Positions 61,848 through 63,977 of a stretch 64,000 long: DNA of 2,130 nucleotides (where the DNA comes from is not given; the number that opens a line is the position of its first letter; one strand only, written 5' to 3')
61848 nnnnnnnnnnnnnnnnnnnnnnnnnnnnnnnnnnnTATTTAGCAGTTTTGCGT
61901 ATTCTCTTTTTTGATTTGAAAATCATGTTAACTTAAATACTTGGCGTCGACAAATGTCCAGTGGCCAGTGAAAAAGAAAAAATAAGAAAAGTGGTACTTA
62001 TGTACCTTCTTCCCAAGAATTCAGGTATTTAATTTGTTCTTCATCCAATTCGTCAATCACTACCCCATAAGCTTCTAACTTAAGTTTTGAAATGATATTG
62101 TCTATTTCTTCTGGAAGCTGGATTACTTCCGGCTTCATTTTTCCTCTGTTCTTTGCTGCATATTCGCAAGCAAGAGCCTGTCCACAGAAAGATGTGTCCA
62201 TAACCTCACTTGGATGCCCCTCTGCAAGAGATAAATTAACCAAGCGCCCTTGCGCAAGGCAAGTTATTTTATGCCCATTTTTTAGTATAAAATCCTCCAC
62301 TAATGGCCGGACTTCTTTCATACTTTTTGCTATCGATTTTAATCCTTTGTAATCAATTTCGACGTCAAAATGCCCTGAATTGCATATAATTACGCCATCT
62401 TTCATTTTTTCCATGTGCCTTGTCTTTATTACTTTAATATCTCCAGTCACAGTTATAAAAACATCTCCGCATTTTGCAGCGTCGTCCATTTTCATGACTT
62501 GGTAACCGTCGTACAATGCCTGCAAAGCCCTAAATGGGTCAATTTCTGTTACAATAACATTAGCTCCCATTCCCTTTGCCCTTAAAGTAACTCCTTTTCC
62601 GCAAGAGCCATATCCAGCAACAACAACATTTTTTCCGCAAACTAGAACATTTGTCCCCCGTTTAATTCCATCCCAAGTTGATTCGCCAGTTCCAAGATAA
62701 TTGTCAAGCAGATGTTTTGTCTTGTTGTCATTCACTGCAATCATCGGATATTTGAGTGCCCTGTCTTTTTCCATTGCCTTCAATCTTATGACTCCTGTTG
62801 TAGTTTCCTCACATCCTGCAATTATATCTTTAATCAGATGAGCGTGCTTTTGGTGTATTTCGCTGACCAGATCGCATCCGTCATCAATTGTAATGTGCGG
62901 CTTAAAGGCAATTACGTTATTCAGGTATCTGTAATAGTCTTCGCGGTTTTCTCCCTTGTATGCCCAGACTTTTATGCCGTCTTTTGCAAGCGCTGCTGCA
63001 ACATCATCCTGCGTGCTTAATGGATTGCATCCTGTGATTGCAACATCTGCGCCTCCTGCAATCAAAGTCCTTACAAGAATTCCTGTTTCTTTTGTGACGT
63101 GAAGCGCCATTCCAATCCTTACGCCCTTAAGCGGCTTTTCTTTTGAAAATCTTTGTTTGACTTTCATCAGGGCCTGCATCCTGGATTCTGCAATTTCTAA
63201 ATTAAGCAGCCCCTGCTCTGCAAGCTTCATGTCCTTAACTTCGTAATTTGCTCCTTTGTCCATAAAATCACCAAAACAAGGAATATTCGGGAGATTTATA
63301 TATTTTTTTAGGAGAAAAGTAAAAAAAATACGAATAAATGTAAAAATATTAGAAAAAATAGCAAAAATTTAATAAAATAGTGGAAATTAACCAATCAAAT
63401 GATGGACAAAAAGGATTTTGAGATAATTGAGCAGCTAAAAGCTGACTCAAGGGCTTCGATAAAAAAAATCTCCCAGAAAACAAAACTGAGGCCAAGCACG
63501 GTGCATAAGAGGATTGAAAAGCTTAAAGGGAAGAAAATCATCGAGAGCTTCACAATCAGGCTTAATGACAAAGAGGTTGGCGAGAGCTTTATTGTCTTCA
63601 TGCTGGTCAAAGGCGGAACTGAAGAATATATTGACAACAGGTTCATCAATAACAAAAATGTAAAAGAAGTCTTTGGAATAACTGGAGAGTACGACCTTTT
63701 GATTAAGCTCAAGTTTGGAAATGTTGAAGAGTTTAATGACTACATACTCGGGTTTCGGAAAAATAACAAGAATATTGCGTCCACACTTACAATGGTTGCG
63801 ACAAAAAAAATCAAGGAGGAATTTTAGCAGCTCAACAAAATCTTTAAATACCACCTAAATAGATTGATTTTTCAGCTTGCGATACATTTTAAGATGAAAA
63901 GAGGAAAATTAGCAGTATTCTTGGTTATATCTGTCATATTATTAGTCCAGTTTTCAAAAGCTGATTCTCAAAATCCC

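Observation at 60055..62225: Free-standing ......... homing-endonuclease cassette inserted into the 3' end of ahcY, bringing its own replacement 3' end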

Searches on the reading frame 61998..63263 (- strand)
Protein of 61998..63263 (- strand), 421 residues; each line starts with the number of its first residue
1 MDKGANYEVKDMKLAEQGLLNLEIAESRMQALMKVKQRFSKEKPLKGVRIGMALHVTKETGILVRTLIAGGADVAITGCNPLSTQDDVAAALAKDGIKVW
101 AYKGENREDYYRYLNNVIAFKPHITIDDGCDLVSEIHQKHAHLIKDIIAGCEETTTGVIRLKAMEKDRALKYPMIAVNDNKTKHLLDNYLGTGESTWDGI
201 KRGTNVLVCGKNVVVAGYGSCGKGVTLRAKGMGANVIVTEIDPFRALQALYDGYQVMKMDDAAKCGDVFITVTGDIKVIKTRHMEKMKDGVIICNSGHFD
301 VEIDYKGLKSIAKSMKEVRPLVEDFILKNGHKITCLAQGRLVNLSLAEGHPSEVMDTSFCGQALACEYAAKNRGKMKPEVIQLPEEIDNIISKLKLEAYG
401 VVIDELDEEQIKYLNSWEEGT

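Call 5: search_protein_families(library=pfam, proteins=[window:61998-63263:-], max_evalue=0.01)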
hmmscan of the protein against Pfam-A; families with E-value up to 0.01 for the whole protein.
window:61998-63263:- (421 aa): 4 families
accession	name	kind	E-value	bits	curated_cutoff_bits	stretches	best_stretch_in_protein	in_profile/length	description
PF05221.23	AdoHcyase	-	2.5e-63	214.4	25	2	6-139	1-139/299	S-adenosyl-L-homocysteine hydrolase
PF00670.27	AdoHcyase_NAD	-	9.8e-56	188.8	27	1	189-348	2-161/162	S-adenosyl-L-homocysteine hydrolase, NAD binding domain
PF02826.25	2-Hacid_dh_C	-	1.1e-07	31.9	25.1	1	196-297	22-127/178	D-isomer specific 2-hydroxyacid dehydrogenase, NAD binding domain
PF07991.19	KARI_N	-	2.6e-07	30.8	20.6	1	210-303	4-101/165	Acetohydroxy acid isomeroreductase, NADPH-binding domain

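Call 8: find_homologous_proteins(query=window:61998-63263:-, max_evalue=1e-30)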
Query window:61998-63263:- (421 aa): 8000 proteins with E <= 1e-30 among 8000 candidates; the best 120 are listed.
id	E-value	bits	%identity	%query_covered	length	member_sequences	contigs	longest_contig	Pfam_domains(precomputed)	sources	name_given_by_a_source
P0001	1.6e-260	882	91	100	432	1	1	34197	PF00670.28,PF02826.26,PF05221.24,PF07991.19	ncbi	-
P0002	7.9e-260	880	91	100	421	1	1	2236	PF00670.28,PF02826.26,PF05221.24,PF07991.19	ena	-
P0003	3.6e-259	878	91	100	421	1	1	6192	PF00670.28,PF02826.26,PF05221.24,PF07991.19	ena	-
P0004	4.4e-259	877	91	100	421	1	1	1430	PF00670.28,PF02826.26,PF05221.24,PF07991.19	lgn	-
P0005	1.1e-258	876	91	100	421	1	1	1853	PF00670.28,PF02826.26,PF05221.24,PF07991.19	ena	-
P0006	1.2e-258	876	91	100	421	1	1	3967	PF00670.28,PF02826.26,PF05221.24,PF07991.19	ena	-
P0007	1.3e-258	876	91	100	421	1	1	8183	PF00670.28,PF02826.26,PF05221.24,PF07991.19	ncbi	-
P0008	1.7e-258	875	91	100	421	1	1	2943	PF00670.28,PF02826.26,PF05221.24,PF07991.19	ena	-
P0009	6.4e-258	873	90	100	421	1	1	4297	PF00670.28,PF02826.26,PF05221.24,PF07991.19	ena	-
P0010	7.8e-258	873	91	100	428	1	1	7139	PF00670.28,PF02826.26,PF05221.24,PF07991.19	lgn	-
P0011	1.2e-257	873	91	100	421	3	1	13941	PF00670.28,PF02826.26,PF05221.24,PF07991.19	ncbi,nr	ncbi:adenosylhomocysteinase [Candidatus Woesearchaeota archaeon]|nr:adenosylhomocysteinase [Candidat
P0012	1.4e-257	872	91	100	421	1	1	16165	PF00670.28,PF02826.26,PF05221.24,PF07991.19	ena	-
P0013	1.6e-257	872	91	100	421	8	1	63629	PF00670.28,PF02826.26,PF05221.24,PF07991.19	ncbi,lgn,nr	ncbi:adenosylhomocysteinase [Candidatus Woesearchaeota archaeon]|nr:adenosylhomocysteinase [Candidat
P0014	1.7e-257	872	90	100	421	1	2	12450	PF00670.28,PF02826.26,PF05221.24,PF07991.19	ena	-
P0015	4.4e-257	871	90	100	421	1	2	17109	PF00670.28,PF02826.26,PF05221.24,PF07991.19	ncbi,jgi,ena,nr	ncbi:adenosylhomocysteinase [Candidatus Woesearchaeota archaeon]|nr:adenosylhomocysteinase [Candidat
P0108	1.2e-215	734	79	100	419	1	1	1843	PF00670.28,PF02826.26,PF05221.24,PF07991.19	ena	-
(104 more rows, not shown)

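Call 20: find_encoding_contigs(protein=P0001, flank=6000, max_places=2)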
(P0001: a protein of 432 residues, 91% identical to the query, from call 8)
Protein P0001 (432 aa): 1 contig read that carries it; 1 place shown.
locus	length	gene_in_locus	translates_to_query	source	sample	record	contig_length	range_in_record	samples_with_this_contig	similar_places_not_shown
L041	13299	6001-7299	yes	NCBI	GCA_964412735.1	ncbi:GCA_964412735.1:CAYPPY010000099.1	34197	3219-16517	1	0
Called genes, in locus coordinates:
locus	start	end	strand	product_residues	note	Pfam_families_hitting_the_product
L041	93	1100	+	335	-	PF07894:SACK1 (faint), PF13091:PLDc_2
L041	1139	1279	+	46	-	-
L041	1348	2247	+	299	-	PF00294:PfkB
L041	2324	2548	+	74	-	PF04014:MazE_antitoxin (weak)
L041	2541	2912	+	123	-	PF01850:PIN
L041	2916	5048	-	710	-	PF01033:Somatomedin_B (weak)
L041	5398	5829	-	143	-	PF13404:HTH_AsnC-type, PF13412:HTH_24, PF25212:HVO_A0114 (weak), PF09339:HTH_IclR (weak), PF01037:AsnC_trans_reg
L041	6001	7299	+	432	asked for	PF05221:AdoHcyase, PF00670:AdoHcyase_NAD, PF02826:2-Hacid_dh_C, PF07991:KARI_N (weak)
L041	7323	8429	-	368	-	PF13472:Lipase_GDSL_2, PF16822:ALGX (weak)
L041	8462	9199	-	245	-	PF06745:ATPase, PF13481:AAA_25 (weak), PF07088:GvpD_P-loop (faint)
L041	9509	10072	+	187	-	PF06745:ATPase, PF24336:DUF7504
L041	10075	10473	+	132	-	-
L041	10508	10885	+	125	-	-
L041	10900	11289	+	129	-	-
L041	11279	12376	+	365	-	-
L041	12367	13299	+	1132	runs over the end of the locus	-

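Call 21: find_encoding_contigs(protein=P0013, flank=6000, max_places=2)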
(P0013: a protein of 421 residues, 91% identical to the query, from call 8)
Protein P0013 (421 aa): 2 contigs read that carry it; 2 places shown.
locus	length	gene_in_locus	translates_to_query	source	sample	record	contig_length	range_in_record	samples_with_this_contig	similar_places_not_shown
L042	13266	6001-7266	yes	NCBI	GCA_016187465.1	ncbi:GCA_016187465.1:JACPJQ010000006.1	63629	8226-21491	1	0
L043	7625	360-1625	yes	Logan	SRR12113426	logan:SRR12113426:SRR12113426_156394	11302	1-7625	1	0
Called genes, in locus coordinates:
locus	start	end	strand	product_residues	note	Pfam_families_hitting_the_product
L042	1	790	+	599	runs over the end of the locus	PF05362:Lon_C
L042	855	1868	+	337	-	PF13091:PLDc_2, PF00614:PLDc (faint), PF13091:PLDc_2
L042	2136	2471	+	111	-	-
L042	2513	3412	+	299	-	PF00294:PfkB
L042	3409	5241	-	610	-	-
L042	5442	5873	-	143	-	PF01047:MarR (faint), PF13404:HTH_AsnC-type, PF13412:HTH_24, PF25212:HVO_A0114 (weak), PF08279:HTH_11 (faint), PF09339:HTH_IclR (faint), PF01037:AsnC_trans_reg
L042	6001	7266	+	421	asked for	PF05221:AdoHcyase, PF02826:2-Hacid_dh_C, PF00670:AdoHcyase_NAD, PF07991:KARI_N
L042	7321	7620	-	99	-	-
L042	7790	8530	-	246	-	PF06745:ATPase, PF13481:AAA_25 (faint), PF23442:DUF7125 (faint)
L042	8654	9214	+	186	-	PF06745:ATPase, PF24336:DUF7504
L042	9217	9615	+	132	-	-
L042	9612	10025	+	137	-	-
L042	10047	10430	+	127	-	-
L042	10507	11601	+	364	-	-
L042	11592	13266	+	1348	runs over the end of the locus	PF00354:Pentaxin (weak), PF13385:Laminin_G_3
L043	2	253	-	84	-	?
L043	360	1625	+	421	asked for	PF05221:AdoHcyase, PF02826:2-Hacid_dh_C, PF00670:AdoHcyase_NAD, PF07991:KARI_N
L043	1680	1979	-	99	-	-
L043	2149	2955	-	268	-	PF13481:AAA_25 (weak), PF06745:ATPase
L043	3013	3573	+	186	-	PF06745:ATPase, PF24336:DUF7504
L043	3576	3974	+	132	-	-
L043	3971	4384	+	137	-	-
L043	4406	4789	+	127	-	-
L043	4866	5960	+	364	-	-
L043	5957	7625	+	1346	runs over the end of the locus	PF00354:Pentaxin (weak), PF13385:Laminin_G_3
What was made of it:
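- On Free-standing homing endonuclease gene (not intron- or intein-borne): Absent in L041-L043 (calls 20, 21).
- The close A-type alleles L041-L043 lack it (calls 20, 21).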

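Call 22: find_encoding_contigs(protein=P0108, flank=6000, max_places=3)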
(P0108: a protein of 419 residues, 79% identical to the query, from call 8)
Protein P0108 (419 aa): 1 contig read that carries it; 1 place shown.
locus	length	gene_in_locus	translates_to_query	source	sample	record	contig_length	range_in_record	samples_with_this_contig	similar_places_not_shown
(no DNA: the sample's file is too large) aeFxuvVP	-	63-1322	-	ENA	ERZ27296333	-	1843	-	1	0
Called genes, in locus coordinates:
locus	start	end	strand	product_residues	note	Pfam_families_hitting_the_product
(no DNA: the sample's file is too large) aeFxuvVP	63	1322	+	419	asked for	PF05221:AdoHcyase, PF00670:AdoHcyase_NAD, PF02826:2-Hacid_dh_C, PF07991:KARI_N (weak)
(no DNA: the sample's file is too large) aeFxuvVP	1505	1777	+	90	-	-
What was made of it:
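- On mORF-type gene hybrid (endonuclease ORF + inserted C-terminus + displaced native C-terminus): Protein level only; P0108 DNA is unavailable (call 22).
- The mosaic rests on protein-level comparison with a single relative whose DNA could not be fetched (call 22).
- Tried and rejected: DNA of the P0108 contig: not retrievable (call 22).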

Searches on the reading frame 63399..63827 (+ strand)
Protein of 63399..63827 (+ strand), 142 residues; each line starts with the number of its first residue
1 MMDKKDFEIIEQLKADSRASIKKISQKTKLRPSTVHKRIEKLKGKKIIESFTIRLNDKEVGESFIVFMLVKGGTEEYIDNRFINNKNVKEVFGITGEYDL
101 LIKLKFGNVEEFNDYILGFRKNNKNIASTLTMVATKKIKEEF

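Call 5: search_protein_families(library=pfam, proteins=[window:63399-63827:+], max_evalue=0.01)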
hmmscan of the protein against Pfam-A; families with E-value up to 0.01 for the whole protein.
window:63399-63827:+ (142 aa): 5 families
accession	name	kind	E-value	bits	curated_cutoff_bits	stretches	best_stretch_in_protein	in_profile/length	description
PF13404.12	HTH_AsnC-type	-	7.5e-11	42.1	27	1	2-43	1-42/42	AsnC-type helix-turn-helix domain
PF13412.12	HTH_24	-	2.2e-10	40.4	21.9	1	2-49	1-48/48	Winged helix-turn-helix DNA-binding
PF01037.27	AsnC_trans_reg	-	1.1e-07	32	25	1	84-136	20-72/73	Lrp/AsnC ligand binding domain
PF08279.18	HTH_11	-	0.00058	20.1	25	1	7-45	3-42/55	HTH domain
PF25212.1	HVO_A0114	-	0.0015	18.7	27.6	1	2-49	20-67/84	HVO_A0114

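Call 30: find_encoding_contigs(protein=window:63399-63827:+, flank=6000, max_places=10)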
Protein window:63399-63827:+ (142 aa): 14 contigs read that carry it; 10 places shown.
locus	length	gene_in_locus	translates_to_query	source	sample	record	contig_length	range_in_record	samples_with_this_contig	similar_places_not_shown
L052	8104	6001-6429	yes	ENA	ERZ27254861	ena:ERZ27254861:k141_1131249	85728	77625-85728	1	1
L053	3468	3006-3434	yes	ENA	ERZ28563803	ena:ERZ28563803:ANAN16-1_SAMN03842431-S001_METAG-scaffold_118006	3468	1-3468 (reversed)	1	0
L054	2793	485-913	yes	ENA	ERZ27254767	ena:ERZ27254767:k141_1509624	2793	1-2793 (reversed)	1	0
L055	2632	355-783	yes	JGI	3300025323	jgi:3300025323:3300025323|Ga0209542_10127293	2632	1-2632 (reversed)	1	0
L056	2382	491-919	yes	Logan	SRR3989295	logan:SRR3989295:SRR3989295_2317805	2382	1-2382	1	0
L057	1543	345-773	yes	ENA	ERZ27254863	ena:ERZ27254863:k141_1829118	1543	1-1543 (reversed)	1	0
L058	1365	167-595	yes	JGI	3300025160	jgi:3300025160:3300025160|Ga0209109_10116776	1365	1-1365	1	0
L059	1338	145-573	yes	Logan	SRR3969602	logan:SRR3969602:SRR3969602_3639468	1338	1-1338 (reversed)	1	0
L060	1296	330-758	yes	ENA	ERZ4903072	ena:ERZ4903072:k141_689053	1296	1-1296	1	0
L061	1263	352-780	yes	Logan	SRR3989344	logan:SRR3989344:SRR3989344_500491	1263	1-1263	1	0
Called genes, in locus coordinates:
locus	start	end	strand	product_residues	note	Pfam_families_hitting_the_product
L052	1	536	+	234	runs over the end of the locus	PF01255:Prenyltransf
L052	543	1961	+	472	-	PF01368:DHH, PF27767:Arc_Cdc45 (weak), PF21763:DHH_CID, PF02272:DHHA1 (weak)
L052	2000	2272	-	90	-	-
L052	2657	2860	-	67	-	PF05221:AdoHcyase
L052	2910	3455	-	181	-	-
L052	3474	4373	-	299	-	PF14528:LAGLIDADG_3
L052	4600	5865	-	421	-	PF05221:AdoHcyase, PF02826:2-Hacid_dh_C (weak), PF00670:AdoHcyase_NAD, PF07991:KARI_N (weak)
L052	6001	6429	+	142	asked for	PF13404:HTH_AsnC-type, PF13412:HTH_24, PF01037:AsnC_trans_reg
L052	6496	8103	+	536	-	?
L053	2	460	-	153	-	?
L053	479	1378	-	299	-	PF14528:LAGLIDADG_3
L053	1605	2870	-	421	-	PF05221:AdoHcyase, PF02826:2-Hacid_dh_C (weak), PF00670:AdoHcyase_NAD, PF07991:KARI_N (weak)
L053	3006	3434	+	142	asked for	PF13404:HTH_AsnC-type, PF13412:HTH_24, PF01037:AsnC_trans_reg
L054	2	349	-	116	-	?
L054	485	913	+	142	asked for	PF13404:HTH_AsnC-type, PF13412:HTH_24, PF01037:AsnC_trans_reg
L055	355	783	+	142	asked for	PF13404:HTH_AsnC-type, PF13412:HTH_24, PF01037:AsnC_trans_reg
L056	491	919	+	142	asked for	PF13404:HTH_AsnC-type, PF13412:HTH_24, PF01037:AsnC_trans_reg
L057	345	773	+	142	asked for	PF13404:HTH_AsnC-type, PF13412:HTH_24, PF01037:AsnC_trans_reg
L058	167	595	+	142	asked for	PF13404:HTH_AsnC-type, PF13412:HTH_24, PF01037:AsnC_trans_reg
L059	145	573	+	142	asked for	PF13404:HTH_AsnC-type, PF13412:HTH_24, PF01037:AsnC_trans_reg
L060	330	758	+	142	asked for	PF13404:HTH_AsnC-type, PF13412:HTH_24, PF01037:AsnC_trans_reg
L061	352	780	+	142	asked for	PF13404:HTH_AsnC-type, PF13412:HTH_24, PF01037:AsnC_trans_reg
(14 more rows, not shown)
